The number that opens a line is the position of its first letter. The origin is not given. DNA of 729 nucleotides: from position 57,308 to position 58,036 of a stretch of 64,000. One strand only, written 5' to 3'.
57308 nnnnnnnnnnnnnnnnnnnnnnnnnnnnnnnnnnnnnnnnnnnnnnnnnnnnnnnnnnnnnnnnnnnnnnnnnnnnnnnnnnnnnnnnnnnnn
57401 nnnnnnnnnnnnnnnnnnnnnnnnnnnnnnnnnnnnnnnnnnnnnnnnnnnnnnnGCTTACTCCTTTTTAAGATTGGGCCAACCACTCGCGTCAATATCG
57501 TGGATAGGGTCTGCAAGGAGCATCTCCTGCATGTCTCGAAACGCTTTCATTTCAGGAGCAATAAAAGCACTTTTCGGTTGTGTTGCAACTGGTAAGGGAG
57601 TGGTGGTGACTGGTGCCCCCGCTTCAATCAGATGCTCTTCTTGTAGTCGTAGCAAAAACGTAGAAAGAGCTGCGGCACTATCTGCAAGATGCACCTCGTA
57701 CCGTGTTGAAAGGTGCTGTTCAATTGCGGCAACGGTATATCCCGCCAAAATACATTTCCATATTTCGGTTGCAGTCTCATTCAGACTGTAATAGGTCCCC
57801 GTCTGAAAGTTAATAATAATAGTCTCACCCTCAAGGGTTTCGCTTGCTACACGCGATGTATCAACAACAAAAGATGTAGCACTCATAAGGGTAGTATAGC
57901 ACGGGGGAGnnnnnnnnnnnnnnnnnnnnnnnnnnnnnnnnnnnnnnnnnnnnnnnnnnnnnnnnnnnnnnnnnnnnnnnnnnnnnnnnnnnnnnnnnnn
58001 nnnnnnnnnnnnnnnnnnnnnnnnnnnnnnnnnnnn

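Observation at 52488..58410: Compact operon of HPr-kinase-like kinase, PqqD-like protein, PF14907-like nucleotidyltransferase and two paralogous GT2s: candidate novel peptide/glycan modification system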

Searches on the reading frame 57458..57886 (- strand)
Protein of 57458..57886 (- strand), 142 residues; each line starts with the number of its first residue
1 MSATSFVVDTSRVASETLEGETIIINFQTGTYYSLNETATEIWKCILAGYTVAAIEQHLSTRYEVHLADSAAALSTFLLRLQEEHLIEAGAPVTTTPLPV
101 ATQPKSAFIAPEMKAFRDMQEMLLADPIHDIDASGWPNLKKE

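Call 3: search_protein_families(library=pfam, proteins=[window:57458-57886:-], max_evalue=0.01)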
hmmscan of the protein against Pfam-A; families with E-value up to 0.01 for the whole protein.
window:57458-57886:- (142 aa): 1 family
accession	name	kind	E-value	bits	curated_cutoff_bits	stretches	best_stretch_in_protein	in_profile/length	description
PF05402.18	PqqD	-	1.3e-13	51.5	23.4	1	21-87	1-67/67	Coenzyme PQQ synthesis protein D (PqqD)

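Call 4: search_protein_families(library=ncbifam, proteins=[window:57458-57886:-], max_evalue=0.01)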
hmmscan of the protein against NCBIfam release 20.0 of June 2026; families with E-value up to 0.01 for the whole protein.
window:57458-57886:- (142 aa): 7 families
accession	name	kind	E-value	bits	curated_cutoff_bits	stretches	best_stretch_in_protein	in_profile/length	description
NF033536.1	lasso_PqqD_Bac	exception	2.5e-13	50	80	1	10-88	9-87/88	lasso peptide biosynthesis PqqD family chaperone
NF033530.1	lasso_PqqD_Strm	exception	4e-09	36.6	70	1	13-86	4-77/78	lasso peptide biosynthesis PqqD family chaperone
TIGR03859.1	PQQ_PqqD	equivalog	0.00047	20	46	1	31-88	25-81/81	pyrroloquinoline quinone biosynthesis peptide chaperone PqqD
TIGR04302.1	geo_PqqD_fam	equivalog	0.00054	20.4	100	1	24-87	38-100/102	GeoRSP system PqqD family peptide chaperone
TIGR04248.1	SCM_PqqD_rel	equivalog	0.00096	19.3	100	1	11-82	5-76/84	SynChlorMet cassette protein ScmD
NF050069.2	PqqD_rel_WgkC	exception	0.0011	18.9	110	1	31-87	30-86/103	PqqD family peptide maturation chaperone WgkC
TIGR04353.1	PqqD_rel_X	equivalog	0.0038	18.1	35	1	28-87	11-73/74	HPr-rel-A system PqqD family peptide chaperone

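Call 29: list_cluster_members(proteins=[P0001, window:57458-57886:-, window:56781-57455:-, window:54976-55680:-, window:53795-54964:-, window:52488-53612:-, window:57910-58410:-, window:59897-61282:+])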
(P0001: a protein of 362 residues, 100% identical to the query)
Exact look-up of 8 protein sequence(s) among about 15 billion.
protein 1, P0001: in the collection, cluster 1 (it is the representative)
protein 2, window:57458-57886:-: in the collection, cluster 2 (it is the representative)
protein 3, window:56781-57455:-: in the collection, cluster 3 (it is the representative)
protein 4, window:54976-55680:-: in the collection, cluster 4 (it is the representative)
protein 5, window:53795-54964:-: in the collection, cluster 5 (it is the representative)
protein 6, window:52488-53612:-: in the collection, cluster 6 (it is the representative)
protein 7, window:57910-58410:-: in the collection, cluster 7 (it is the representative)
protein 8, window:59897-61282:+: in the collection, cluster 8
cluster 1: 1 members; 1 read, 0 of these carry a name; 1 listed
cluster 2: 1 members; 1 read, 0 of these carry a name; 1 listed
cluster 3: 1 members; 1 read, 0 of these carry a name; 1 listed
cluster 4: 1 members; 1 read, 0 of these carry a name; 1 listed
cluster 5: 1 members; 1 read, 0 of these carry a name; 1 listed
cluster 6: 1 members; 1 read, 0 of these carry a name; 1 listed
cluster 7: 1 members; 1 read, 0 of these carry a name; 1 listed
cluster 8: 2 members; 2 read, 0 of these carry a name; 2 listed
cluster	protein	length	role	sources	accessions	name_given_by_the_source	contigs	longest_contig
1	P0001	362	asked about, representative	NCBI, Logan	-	-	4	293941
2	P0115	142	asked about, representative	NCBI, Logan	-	-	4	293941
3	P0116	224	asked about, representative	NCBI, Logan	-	-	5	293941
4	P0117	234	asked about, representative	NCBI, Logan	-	-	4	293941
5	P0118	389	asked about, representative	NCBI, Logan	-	-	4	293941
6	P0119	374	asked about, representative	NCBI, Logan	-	-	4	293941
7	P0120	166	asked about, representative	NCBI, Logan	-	-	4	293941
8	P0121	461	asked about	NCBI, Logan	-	-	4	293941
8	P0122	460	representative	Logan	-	-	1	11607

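Call 37: find_homologous_proteins(query=window:57458-57886:-, max_evalue=0.001)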
Query window:57458-57886:- (142 aa): 137 proteins with E <= 0.001 among 179 candidates; the best 120 are listed.
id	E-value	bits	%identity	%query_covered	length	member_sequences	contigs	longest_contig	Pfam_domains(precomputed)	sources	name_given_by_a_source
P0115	1.6e-86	305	100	100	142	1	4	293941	PF05402.19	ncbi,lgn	-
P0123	1.9e-50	188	67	98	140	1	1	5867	PF05402.19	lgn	-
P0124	5.3e-49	183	64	97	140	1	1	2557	PF05402.19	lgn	-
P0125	3.0e-32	129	47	97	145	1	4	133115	PF05402.19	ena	-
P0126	6.6e-30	122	46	96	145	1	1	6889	PF05402.19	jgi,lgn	-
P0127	8.8e-30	121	48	98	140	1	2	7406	PF05402.19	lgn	-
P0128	5.9e-29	119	43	95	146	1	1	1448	PF05402.19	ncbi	-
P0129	1.0e-28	118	42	97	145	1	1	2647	PF05402.19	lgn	-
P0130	1.6e-28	117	39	98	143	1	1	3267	PF05402.19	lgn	-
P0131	2.3e-28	117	39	97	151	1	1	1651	PF05402.19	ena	-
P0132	2.8e-28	116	44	99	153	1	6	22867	PF05402.19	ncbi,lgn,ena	-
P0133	2.9e-28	116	42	96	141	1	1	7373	PF05402.19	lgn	-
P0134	4.2e-28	116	46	96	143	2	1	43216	PF05402.19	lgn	-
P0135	5.8e-28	115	43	99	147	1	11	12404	PF05402.19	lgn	-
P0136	7.5e-28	115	44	97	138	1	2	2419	PF05402.19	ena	-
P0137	7.8e-28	115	43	99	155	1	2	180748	PF05402.19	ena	-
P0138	1.2e-27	114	43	89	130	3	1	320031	PF05402.19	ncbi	ncbi:MAG: PqqD family protein [bacterium]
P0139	1.3e-27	114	43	100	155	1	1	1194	PF05402.19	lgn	-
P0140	2.7e-27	113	46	98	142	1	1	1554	PF05402.19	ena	-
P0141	5.4e-27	112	44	96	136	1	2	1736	PF05402.19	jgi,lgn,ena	jgi:hypothetical protein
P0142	1.4e-26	111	43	96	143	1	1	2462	PF05402.19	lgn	-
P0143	1.8e-26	111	39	96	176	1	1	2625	PF05402.19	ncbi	-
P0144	3.3e-26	110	45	99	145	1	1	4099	PF05402.19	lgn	-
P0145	5.7e-26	109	47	96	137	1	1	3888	PF05402.19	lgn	-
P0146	6.7e-26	109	41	96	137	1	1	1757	PF05402.19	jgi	jgi:hypothetical protein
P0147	2.7e-25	107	38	96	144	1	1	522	PF05402.19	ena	-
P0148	3.7e-25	106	41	98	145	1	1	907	PF05402.19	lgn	-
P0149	4.4e-25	106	45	96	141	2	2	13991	PF05402.19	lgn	-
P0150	7.8e-25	105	43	94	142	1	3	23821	PF05402.19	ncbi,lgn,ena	-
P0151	1.1e-24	105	40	96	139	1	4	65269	PF05402.19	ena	-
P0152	1.2e-24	105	41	96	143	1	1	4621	PF05402.19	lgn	-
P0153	1.3e-24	105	42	99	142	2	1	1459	PF05402.19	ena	-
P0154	2.6e-24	104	39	99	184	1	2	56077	PF05402.19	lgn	-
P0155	3.4e-24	103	40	99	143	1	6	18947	PF05402.19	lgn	-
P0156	4.6e-24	103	40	100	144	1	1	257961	PF05402.19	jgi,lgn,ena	-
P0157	4.9e-24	103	40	96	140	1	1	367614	PF05402.19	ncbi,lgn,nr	ncbi:MAG: PqqD family protein [Candidatus Uhrbacteria bacterium]|nr:PqqD family protein [Candidatus 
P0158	4.9e-24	103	41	94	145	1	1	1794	PF05402.19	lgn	-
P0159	5.7e-24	102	44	99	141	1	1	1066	PF05402.19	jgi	jgi:hypothetical protein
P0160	7.5e-24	102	40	96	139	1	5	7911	PF05402.19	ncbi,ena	-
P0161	7.6e-24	102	42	99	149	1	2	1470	PF05402.19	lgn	-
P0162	8.4e-24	102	39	96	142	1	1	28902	PF05402.19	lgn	-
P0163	1.2e-23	101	40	97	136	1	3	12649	PF05402.19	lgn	-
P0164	1.3e-23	101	41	96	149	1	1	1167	PF05402.19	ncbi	-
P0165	1.4e-23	101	41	95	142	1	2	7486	PF05402.19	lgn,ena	-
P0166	1.7e-23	101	41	95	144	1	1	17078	PF05402.19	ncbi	-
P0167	1.9e-23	101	40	96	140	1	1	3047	PF05402.19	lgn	-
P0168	2.0e-23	101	39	96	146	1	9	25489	PF05402.19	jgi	jgi:hypothetical protein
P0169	2.3e-23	101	41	94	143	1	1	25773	PF05402.19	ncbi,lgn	-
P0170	5.1e-23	99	39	97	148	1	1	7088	PF05402.19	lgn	-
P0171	5.9e-23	99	39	100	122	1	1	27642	PF05402.19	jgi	jgi:hypothetical protein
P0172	7.6e-23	99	40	96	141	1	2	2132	PF05402.19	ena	-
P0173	9.4e-23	99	41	96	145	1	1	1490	PF05402.19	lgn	-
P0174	1.1e-22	98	41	96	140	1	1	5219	PF05402.19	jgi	-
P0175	1.8e-22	98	42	96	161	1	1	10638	PF05402.19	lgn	-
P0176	1.9e-22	98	42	99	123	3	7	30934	PF05402.19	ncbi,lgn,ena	-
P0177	1.9e-22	98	39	97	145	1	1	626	PF05402.19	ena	-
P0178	2.8e-22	97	38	99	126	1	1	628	PF05402.19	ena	-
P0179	4.8e-22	96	41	97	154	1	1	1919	PF05402.19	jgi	jgi:hypothetical protein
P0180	7.4e-22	96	41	97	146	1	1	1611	PF05402.19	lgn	-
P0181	8.2e-22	96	39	99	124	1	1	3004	PF05402.19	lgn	-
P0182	8.5e-22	95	38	99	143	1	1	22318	PF05402.19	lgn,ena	-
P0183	1.4e-21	95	40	98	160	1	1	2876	PF05402.19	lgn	-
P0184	1.9e-21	94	38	96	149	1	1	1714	PF05402.19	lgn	-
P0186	2.1e-21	94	40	98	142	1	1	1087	PF05402.19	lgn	-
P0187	3.0e-21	94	42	97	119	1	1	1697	PF05402.19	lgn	-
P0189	4.4e-21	93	38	96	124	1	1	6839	PF05402.19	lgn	-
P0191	6.4e-21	93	40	99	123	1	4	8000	PF05402.19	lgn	-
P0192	7.1e-21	92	38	96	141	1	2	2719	PF05402.19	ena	-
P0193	7.5e-21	92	38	97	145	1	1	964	PF05402.19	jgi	jgi:hypothetical protein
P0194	8.0e-21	92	38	95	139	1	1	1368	PF05402.19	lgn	-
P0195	9.3e-21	92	41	99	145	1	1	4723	PF05402.19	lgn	-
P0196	1.5e-20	91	41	99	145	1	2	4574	PF05402.19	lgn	-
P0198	1.8e-20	91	41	99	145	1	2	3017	PF05402.19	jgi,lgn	jgi:hypothetical protein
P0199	2.9e-20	91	41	97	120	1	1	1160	PF05402.19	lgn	-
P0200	4.0e-20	90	35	99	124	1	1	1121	PF05402.19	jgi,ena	jgi:hypothetical protein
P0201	4.8e-20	90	38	96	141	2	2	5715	PF05402.19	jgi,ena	-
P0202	6.1e-20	89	39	99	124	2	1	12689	PF05402.19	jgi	-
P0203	7.7e-20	89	39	100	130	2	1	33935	PF05402.19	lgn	-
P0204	8.2e-20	89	37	100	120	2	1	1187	PF05402.19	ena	-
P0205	8.3e-20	89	41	97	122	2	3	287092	PF05402.19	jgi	jgi:hypothetical protein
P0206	9.0e-20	89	39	100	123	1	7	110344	PF05402.19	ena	-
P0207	1.1e-19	89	39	100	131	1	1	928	PF05402.19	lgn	-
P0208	1.1e-19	89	38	99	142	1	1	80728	PF05402.19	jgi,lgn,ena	-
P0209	1.1e-19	89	37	99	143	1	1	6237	PF05402.19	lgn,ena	-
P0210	1.2e-19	89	39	99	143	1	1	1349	PF05402.19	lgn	-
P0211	1.4e-19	88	40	99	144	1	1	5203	PF05402.19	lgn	-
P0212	1.8e-19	88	39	95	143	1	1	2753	PF05402.19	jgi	jgi:hypothetical protein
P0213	1.8e-19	88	42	97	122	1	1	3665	PF05402.19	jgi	jgi:hypothetical protein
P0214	1.9e-19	88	39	100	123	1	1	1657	PF05402.19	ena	-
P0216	2.0e-19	88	41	96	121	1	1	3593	PF05402.19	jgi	-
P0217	2.2e-19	88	38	99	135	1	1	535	PF05402.19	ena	-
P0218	2.7e-19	87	35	99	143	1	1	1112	PF05402.19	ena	-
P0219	2.7e-19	87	39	99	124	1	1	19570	PF05402.19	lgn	-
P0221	5.6e-19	86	36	96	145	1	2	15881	PF05402.19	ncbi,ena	-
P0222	6.2e-19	86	36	96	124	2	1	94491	PF05402.19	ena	-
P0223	7.3e-19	86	37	100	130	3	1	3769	PF05402.19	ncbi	-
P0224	7.8e-19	86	40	99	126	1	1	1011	PF05402.19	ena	-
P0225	8.1e-19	86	39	100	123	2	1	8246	PF05402.19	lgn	-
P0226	8.3e-19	86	38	100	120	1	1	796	PF05402.19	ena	-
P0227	9.1e-19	86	38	99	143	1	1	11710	PF05402.19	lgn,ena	-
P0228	1.6e-18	85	36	100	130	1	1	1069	PF05402.19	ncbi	-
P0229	1.6e-18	85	37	99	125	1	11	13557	PF05402.19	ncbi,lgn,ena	-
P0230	1.6e-18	85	39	97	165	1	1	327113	PF05402.19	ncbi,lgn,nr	ncbi:MAG: PqqD family protein [Candidatus Pacebacteria bacterium]|nr:PqqD family protein [Candidatus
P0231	2.0e-18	85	37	97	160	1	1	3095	PF05402.19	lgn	-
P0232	2.4e-18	84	38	96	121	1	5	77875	PF05402.19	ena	-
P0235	3.1e-18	84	38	97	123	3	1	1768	PF05402.19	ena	-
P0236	4.0e-18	84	38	97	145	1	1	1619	PF05402.19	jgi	jgi:hypothetical protein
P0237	5.5e-18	83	34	99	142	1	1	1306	PF05402.19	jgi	jgi:hypothetical protein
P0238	5.7e-18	83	34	99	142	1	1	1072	PF05402.19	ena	-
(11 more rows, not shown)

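Call 45: predict_structure(alignment_id=A3)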
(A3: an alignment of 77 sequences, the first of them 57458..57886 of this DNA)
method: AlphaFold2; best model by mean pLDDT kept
length: 142 residues; sequences in the alignment: 77
mean_pLDDT: 85.2   pTM: 0.76
mean pLDDT of the five models: 85.2, 83.7, 83.4, 82.7, 81.1
residues with pLDDT >= 90: 83; 70-90: 32; 50-70: 26; < 50: 1
segments of 3 or more residues with pLDDT < 50: none
pLDDT, mean of each block of 10 residues (from residue 1): 81 93 92 95 95 92 89 95 94 81 90 84 58 60 53
secondary structure, 60 per line:
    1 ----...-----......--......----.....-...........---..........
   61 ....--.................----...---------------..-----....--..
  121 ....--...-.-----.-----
elements in order: E5-7 E13-18 E21-26 E31-35 H37-47 H52-62 H67-83 E88-90 E113-116 H119-124

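Call 49: fold_search(model_id=the predicted structure, library=pdb)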
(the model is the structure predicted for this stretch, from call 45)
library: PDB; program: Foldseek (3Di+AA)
matches with E <= 10: 245; with E <= 0.001: 5
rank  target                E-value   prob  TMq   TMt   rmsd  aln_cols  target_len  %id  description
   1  5v1u_B                3.8e-05  1.00  0.55  0.89   0.9        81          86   26  TbiB1 in Complex with the TbiA(beta) Leader Peptide (released 2018-09-05)
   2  5v1v_A                6.4e-05  1.00  0.58  0.92   1.7        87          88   25  TbiB1 in Complex with the TbiA(alpha) Leader Peptide (released 2018-09-05)
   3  5v1u_A                1.3e-04  1.00  0.55  0.92   0.8        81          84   26  TbiB1 in Complex with the TbiA(beta) Leader Peptide (released 2018-09-05)
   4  5v1u_D                5.5e-04  1.00  0.53  0.88   1.3        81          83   27  TbiB1 in Complex with the TbiA(beta) Leader Peptide (released 2018-09-05)
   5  6jx3_B                7.1e-04  1.00  0.54  0.88   1.5        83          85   23  Lasso peptide synthetase B1 complexed with the leader peptide (released 2019-06-26)
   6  5v1u_C                1.2e-03  1.00  0.52  0.85   1.3        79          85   26  TbiB1 in Complex with the TbiA(beta) Leader Peptide (released 2018-09-05)
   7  5why_B                2.2e-02  0.99  0.42  0.16   8.0        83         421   17  Structural Insights into Thioether Bond Formation in the Biosynthesis of Sactipeptides (released 2017-07-26)
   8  4bs9                  7.0e-02  0.98  0.46  0.11   3.9        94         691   18  Structure of the heterocyclase TruD (released 2013-11-06)
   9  5why_A                1.2e-01  0.93  0.40  0.15   2.9        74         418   18  Structural Insights into Thioether Bond Formation in the Biosynthesis of Sactipeptides (released 2017-07-26)
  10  8vpo                  1.6e-01  0.97  0.47  0.16   3.0        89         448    8  X-Ray Crystal Structure of TigE from Paramaledivibacter caminithermalis (released 2024-02-07)
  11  5wgg_A                1.6e-01  0.91  0.40  0.14   2.8        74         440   18  Structural Insights into Thioether Bond Formation in the Biosynthesis of Sactipeptides (released 2017-07-26)
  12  5sxy_MODEL_1_A        4.9e-01  0.82  0.45  0.65   2.2        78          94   20  The solution NMR structure for the PqqD truncation of Methylobacterium extorquens PqqCD representing a functio (released 2017-05-24)
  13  9azz_A                9.3e-01  0.10  0.13  0.11   3.5        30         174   13  Crystal structure of outer membrane lipoprotein carrier protein (LolA) from Ehrlichia ruminantium (released 2024-03-20)
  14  6j6g_A                1.0e+00  0.02  0.15  0.02  16.2       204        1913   12  Cryo-EM structure of the yeast B*-a2 complex at an average resolution of 3.2 angstrom (released 2019-04-24)
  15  3w4s_B                1.2e+00  0.05  0.16  0.10  10.3        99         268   11  Myo-inositol kinase from Thermococcus kodakarensis (released 2013-06-12)
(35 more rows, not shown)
